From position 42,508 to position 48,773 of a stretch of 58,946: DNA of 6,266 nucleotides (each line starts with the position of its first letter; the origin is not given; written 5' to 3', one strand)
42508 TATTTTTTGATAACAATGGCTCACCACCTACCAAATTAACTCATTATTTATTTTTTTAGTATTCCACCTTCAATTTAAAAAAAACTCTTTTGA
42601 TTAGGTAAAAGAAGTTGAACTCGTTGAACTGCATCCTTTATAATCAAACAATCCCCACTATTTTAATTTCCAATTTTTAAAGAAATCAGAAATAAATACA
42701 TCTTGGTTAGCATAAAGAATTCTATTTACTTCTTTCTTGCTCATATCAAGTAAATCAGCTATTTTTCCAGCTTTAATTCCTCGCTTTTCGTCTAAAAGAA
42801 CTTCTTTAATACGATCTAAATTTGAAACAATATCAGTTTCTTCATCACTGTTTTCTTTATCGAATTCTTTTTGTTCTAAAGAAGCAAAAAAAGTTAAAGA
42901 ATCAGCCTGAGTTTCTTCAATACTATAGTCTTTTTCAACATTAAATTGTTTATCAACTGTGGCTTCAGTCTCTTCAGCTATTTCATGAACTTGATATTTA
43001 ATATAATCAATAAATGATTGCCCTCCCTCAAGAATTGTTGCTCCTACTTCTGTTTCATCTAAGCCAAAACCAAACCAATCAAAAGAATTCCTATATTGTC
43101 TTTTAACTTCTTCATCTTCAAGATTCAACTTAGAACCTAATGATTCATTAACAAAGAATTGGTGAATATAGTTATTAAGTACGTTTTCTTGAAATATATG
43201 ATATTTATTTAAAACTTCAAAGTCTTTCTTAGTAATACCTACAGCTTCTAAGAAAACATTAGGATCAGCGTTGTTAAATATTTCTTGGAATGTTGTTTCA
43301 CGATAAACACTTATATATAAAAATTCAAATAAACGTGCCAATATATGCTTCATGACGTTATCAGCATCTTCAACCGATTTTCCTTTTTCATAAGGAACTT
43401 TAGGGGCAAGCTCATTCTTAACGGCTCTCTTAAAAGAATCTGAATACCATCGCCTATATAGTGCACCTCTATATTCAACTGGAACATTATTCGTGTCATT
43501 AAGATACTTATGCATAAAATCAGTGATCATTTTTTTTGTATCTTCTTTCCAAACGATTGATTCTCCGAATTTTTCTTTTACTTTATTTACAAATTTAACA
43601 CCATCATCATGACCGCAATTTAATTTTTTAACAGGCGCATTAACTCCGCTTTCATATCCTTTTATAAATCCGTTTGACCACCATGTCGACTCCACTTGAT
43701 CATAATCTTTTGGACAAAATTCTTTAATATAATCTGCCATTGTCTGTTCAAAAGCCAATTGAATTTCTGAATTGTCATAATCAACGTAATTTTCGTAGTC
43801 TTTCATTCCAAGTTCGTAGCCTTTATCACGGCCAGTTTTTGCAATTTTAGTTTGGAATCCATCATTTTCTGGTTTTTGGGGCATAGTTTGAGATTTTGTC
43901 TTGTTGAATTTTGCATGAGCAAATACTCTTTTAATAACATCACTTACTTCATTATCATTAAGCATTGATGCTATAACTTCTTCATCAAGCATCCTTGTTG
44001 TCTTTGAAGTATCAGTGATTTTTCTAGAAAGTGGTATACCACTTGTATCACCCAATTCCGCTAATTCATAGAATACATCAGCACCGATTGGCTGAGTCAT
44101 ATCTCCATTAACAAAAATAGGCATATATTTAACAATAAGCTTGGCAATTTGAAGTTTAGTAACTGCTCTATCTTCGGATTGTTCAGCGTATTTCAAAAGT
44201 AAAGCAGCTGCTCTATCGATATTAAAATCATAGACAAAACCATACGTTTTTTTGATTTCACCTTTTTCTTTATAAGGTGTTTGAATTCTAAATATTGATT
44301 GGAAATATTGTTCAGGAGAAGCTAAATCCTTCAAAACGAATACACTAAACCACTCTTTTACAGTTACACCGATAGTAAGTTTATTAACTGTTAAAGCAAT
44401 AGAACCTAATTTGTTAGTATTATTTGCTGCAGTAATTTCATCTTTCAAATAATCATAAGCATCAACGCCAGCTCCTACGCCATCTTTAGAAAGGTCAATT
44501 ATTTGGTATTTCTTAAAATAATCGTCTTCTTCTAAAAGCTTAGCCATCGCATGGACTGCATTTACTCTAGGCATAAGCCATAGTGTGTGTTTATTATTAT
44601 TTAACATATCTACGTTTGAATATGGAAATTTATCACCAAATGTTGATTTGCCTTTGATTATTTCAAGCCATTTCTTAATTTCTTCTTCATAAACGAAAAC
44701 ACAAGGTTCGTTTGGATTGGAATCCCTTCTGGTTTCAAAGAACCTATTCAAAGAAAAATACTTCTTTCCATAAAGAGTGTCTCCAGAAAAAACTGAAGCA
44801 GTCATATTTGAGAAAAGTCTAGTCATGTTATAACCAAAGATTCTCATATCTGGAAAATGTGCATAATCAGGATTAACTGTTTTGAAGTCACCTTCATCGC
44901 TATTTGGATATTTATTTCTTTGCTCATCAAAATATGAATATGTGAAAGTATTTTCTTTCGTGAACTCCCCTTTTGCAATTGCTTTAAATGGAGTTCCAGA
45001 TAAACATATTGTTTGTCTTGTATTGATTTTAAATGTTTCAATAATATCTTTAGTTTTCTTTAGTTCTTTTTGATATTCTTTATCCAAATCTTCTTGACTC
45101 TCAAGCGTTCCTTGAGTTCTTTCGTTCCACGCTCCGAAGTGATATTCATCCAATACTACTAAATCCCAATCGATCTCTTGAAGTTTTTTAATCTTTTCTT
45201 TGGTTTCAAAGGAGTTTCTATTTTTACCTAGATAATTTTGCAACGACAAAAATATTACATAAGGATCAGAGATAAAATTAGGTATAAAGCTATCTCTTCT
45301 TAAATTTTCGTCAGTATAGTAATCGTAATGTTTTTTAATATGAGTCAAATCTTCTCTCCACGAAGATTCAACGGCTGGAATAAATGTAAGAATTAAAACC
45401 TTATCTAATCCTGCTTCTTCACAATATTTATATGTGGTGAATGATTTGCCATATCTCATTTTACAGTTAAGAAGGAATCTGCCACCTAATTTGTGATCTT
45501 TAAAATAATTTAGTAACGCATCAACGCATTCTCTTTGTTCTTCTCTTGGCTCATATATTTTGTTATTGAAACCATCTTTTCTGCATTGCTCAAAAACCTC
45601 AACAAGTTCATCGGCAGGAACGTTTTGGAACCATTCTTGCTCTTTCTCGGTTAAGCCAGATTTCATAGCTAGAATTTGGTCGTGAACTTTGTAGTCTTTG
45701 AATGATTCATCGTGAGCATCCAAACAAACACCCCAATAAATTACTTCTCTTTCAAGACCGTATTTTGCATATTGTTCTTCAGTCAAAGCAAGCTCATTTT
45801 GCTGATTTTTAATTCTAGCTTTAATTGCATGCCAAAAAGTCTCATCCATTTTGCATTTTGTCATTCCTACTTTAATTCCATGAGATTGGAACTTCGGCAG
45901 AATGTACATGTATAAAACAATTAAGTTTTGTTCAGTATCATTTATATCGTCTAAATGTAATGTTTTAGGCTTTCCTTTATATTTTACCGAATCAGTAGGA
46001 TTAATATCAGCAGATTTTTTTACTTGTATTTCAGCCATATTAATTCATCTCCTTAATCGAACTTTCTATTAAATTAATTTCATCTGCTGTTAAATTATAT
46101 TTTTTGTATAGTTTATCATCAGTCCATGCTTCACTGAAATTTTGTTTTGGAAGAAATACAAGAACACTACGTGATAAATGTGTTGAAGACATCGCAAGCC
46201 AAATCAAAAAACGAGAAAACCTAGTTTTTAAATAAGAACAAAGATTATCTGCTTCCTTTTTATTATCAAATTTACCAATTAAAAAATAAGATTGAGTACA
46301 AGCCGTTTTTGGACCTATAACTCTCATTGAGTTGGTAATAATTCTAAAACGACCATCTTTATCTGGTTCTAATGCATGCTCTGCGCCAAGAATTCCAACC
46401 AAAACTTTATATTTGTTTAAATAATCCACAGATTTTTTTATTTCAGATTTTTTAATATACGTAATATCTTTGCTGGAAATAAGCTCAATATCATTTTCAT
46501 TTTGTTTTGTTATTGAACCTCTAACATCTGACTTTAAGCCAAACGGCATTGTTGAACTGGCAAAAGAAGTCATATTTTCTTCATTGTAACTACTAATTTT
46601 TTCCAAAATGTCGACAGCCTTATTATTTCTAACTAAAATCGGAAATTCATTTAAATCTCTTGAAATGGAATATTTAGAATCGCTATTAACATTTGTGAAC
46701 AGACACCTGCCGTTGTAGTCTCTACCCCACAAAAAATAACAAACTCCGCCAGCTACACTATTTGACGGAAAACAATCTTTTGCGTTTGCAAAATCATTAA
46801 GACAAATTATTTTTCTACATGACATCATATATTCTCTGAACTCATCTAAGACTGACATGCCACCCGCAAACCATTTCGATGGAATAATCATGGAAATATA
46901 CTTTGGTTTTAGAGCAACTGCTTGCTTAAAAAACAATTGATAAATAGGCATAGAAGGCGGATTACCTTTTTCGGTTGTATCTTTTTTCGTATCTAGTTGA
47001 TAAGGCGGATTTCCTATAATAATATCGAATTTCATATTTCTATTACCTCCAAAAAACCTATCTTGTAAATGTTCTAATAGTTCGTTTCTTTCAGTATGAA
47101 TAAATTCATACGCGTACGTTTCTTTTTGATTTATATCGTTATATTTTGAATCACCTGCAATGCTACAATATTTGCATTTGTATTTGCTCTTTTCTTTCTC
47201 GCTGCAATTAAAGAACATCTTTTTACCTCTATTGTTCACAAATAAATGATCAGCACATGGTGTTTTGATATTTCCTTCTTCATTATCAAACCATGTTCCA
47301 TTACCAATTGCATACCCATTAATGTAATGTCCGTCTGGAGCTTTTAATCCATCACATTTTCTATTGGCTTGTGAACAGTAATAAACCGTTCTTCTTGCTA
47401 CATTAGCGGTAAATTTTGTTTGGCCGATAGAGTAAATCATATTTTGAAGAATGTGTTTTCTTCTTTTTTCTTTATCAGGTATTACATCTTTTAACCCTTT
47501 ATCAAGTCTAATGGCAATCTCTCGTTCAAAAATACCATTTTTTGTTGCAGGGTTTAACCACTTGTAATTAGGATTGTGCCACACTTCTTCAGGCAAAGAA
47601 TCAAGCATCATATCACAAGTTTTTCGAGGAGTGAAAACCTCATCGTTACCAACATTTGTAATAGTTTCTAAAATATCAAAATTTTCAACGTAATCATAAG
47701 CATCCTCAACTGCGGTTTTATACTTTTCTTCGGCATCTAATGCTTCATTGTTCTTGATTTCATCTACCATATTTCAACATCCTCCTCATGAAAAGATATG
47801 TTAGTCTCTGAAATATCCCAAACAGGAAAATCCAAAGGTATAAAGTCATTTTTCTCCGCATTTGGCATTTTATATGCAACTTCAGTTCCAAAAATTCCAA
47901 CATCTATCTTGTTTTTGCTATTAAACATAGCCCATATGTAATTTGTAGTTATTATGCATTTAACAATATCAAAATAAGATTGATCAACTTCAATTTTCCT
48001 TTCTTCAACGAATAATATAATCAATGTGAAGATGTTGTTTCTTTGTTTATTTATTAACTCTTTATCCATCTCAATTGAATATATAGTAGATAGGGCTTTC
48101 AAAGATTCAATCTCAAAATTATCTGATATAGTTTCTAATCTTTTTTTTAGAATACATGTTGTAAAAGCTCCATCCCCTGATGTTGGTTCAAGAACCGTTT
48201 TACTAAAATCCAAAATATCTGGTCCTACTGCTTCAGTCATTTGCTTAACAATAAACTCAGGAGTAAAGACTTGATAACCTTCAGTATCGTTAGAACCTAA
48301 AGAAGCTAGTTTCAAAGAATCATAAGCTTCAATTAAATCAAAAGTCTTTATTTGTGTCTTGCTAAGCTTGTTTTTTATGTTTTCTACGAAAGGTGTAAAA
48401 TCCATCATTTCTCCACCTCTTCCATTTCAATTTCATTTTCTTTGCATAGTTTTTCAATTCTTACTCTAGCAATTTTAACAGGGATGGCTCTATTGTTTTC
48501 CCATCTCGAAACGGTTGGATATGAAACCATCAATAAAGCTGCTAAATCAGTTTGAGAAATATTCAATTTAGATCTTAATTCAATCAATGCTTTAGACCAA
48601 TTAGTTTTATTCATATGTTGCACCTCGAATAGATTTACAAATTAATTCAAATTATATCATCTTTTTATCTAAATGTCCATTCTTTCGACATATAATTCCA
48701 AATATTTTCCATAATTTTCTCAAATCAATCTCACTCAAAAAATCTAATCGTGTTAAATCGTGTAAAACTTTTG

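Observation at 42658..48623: Translationally coupled HTH / half-methylase / methylase / T5orf172-helicase operon: atypical restriction-modification-like defence system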

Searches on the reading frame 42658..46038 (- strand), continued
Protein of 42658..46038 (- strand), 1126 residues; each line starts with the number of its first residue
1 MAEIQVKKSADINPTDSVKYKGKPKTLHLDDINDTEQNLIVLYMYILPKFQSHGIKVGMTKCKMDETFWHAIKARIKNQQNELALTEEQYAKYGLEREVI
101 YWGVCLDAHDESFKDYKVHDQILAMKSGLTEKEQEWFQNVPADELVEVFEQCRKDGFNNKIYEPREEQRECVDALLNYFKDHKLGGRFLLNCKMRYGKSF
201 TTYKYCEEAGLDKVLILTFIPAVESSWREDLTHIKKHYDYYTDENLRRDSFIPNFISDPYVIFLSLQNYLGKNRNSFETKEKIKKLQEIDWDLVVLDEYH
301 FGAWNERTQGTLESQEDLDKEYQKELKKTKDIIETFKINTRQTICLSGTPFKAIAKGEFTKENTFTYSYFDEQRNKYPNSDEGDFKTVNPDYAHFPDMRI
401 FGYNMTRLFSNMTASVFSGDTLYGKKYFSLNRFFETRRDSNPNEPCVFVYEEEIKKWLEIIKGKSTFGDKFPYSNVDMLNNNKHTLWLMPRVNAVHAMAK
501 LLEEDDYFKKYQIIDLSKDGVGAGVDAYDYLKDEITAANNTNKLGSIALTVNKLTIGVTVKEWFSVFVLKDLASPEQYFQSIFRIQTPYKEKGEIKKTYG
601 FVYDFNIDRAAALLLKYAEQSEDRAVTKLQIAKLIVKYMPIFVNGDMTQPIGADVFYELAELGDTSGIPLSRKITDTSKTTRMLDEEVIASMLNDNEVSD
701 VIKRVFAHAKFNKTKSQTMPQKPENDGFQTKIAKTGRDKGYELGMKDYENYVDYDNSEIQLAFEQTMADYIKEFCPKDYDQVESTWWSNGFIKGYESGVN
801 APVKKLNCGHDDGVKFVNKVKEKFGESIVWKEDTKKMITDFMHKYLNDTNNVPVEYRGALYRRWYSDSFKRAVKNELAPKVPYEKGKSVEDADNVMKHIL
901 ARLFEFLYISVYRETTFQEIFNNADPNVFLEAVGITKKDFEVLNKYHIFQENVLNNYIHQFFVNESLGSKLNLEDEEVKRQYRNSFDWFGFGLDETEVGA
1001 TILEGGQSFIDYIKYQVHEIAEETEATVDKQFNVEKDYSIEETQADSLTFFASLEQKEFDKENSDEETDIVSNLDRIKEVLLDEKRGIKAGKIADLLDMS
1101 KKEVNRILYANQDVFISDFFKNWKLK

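Call 92: search_dna_similar(query=window:42658-46038:-, collection=phages, mode=protein, max_rows=10)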
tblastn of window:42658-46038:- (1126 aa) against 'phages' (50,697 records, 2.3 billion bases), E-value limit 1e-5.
Records with a match: 5; places in all: 5; records where one place covers at least 80% of the query: 0.
Best place of each record, by identity: <60% 5.
By first word of the organism name: Bacteriophage 2; Prevotella 2; phage 1.
By host as written in the record: - 3; Prevotella sp. 2.
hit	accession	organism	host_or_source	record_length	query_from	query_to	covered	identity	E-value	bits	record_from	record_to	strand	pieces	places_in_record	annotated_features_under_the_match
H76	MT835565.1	Bacteriophage sp.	human fecal samples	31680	27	673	57%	31.4%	5e-66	251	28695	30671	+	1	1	record has no annotation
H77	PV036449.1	phage NatCom_35866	human feces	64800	41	713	60%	29.1%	1e-59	231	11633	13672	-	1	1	hypothetical protein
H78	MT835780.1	Bacteriophage sp.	human fecal samples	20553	26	674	58%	27.0%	8e-44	180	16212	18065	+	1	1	record has no annotation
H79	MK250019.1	Prevotella phage Lak-A2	Prevotella sp.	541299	162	618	41%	23.4%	1e-16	92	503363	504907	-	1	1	record has no annotation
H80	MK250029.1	Prevotella phage Lak-C1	Prevotella sp.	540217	188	618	38%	23.8%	2e-16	92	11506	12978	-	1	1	record has no annotation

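Call 95: find_encoding_contigs(protein=P0035, flank=5000, max_places=2)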
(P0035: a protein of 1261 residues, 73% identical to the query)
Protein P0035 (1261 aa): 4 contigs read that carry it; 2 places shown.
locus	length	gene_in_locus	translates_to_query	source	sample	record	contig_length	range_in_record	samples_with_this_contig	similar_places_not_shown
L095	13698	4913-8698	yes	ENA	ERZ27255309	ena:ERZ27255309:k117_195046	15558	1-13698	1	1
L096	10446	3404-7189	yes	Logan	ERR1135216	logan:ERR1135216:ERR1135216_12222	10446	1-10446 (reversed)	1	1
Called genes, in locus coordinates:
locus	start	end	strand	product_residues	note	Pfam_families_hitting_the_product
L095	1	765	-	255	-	?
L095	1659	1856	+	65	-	-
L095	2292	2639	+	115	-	PF13560:HTH_31 (faint), PF01381:HTH_3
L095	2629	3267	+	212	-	-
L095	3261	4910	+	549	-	PF07669:Eco57I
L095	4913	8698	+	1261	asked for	PF06094:GGACT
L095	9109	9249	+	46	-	-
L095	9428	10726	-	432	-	PF18144:SMODS, PF18134:AGS_C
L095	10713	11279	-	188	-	PF18186:SLATT_4 (weak)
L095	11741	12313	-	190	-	-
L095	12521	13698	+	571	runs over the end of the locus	PF13248:Zn_ribbon_3 (faint), PF24463:DUF7577 (weak), PF12773:DZR, PF13240:Zn_Ribbon_1 (weak)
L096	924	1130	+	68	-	PF13560:HTH_31 (weak), PF01381:HTH_3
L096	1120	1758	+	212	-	-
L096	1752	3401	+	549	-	PF07669:Eco57I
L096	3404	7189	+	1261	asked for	PF06094:GGACT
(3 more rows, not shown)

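Call 96: find_encoding_contigs(protein=P0068, flank=5000, max_places=2)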
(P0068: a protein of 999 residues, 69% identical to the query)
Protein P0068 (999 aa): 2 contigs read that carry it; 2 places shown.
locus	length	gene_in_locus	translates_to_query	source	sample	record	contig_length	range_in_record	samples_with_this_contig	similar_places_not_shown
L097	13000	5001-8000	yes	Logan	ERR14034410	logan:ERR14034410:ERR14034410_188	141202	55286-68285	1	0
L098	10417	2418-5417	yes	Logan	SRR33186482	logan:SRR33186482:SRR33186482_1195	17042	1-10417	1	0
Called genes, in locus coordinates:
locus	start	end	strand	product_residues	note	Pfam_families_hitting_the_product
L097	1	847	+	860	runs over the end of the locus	PF00005:ABC_tran, PF02463:SMC_N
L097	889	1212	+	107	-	-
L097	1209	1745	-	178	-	PF20122:DUF6512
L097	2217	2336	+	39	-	-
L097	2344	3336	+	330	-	-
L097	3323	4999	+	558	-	PF07669:Eco57I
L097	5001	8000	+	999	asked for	PF04851:ResIII (weak)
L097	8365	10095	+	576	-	PF09848:SLFN-g3_helicase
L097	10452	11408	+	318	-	-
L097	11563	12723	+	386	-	-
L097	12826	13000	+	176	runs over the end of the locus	-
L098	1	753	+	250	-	?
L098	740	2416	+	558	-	PF07669:Eco57I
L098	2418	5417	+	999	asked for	PF04851:ResIII (weak)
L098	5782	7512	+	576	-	PF09848:SLFN-g3_helicase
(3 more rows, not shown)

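Call 97: find_encoding_contigs(protein=P0112, flank=5000, max_places=2)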
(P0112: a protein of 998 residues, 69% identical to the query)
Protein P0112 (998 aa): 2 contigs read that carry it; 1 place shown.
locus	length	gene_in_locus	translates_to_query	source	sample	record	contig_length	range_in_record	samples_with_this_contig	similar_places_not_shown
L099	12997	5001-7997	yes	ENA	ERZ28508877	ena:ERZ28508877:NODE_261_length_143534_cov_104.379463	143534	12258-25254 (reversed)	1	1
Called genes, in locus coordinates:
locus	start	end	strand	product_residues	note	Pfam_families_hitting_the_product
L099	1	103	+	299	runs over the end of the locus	PF02558:ApbA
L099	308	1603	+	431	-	PF13173:AAA_14, PF13635:DUF4143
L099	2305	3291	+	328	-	-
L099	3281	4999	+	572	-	PF07669:Eco57I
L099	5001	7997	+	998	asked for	-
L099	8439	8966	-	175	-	-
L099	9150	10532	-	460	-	PF02463:SMC_N (weak), PF13175:AAA_15, PF13304:AAA_21 (faint)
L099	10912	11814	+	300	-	PF06177:QueT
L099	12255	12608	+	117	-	PF03733:YccF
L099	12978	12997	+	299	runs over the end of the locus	PF19481:DUF6017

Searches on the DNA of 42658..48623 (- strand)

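Call 10: search_dna_similar(query=window:42658-48623:-, collection=plasmids, mode=near)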
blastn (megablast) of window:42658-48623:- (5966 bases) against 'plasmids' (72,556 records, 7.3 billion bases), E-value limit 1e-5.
No match.
